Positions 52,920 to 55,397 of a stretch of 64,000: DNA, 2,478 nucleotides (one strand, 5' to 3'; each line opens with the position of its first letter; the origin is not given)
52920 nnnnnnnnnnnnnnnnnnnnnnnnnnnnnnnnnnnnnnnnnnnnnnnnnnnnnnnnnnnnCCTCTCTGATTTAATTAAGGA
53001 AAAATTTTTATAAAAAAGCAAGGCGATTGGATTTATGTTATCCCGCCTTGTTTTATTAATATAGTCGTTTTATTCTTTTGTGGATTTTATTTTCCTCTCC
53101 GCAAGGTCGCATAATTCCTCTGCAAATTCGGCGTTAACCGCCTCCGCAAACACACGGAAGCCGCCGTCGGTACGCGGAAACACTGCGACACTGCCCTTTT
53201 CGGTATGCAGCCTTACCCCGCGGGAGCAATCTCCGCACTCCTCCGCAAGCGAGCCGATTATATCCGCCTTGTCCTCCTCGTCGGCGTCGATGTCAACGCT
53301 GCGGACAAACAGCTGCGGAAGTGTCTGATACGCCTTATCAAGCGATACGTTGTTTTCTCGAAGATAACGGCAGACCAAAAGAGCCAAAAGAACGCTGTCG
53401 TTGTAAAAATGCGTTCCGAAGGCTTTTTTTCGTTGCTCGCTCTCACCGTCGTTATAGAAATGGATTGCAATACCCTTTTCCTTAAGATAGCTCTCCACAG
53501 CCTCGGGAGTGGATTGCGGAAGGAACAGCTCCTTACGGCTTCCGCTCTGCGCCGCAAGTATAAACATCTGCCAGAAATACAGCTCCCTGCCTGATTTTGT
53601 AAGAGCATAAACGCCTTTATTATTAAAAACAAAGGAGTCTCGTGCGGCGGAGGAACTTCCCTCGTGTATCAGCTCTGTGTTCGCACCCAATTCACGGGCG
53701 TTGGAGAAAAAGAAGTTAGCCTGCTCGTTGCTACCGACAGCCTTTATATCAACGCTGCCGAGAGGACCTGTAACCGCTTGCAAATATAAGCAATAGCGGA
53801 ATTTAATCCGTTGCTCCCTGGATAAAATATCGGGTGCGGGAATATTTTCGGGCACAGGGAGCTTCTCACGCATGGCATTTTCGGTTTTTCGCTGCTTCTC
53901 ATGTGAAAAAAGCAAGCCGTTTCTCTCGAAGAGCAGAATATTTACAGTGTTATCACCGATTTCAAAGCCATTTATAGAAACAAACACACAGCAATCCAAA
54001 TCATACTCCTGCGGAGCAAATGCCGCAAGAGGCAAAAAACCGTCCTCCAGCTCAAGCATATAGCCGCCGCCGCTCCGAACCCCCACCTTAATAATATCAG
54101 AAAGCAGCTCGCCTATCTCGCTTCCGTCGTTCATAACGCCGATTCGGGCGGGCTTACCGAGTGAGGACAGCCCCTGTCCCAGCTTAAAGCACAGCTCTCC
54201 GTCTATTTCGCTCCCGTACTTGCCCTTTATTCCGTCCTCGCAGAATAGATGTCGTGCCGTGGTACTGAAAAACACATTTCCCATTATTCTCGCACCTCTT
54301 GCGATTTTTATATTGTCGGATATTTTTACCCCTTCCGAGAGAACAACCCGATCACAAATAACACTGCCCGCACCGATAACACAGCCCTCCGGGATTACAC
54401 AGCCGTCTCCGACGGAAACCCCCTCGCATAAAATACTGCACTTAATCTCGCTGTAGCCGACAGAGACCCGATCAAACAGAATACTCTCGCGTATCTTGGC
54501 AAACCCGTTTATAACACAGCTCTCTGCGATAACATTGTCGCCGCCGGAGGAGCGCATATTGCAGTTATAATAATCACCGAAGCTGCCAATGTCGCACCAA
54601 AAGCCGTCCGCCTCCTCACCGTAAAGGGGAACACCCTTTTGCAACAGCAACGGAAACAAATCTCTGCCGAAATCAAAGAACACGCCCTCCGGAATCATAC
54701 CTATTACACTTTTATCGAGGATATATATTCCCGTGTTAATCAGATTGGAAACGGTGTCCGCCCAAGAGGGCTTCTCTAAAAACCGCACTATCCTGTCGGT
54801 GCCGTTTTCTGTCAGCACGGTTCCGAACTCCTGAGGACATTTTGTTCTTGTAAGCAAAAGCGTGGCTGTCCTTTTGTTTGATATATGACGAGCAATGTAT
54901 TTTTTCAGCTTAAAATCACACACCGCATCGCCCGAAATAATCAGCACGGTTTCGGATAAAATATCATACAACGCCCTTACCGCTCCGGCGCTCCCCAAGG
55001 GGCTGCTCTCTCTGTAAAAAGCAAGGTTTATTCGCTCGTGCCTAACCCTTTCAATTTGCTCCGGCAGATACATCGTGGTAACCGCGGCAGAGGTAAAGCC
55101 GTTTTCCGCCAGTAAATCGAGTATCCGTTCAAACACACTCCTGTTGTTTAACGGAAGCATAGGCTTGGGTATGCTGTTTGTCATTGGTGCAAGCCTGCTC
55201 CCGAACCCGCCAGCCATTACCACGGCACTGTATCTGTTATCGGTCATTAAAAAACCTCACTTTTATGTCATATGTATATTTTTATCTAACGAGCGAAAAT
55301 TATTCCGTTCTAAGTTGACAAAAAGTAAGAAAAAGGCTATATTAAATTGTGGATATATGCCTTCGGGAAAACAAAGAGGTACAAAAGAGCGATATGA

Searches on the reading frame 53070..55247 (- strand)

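Call 97: search_protein_families(library=pfam, proteins=[window:53070-55247:-], max_evalue=0.00001)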
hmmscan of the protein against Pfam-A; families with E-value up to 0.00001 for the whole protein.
window:53070-55247:- (725 aa): 4 families
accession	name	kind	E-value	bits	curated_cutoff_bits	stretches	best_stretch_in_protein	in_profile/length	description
PF00483.29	NTP_transferase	-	1.8e-39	136.2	21.2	1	8-231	2-240/245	Nucleotidyl transferase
PF25084.1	LbH_EIF2B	-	9.8e-10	38.8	54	1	238-302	39-104/105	EIF2B subunit epsilon LbH domain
PF12804.13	NTP_transf_3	-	6.2e-08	33.4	27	1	8-129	1-118/160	MobA-like NTP transferase domain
PF24894.1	Hexapep_GlmU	-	4.7e-06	27.1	23.3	0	236-302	17-82/104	GlmU-like, C-terminal hexapeptide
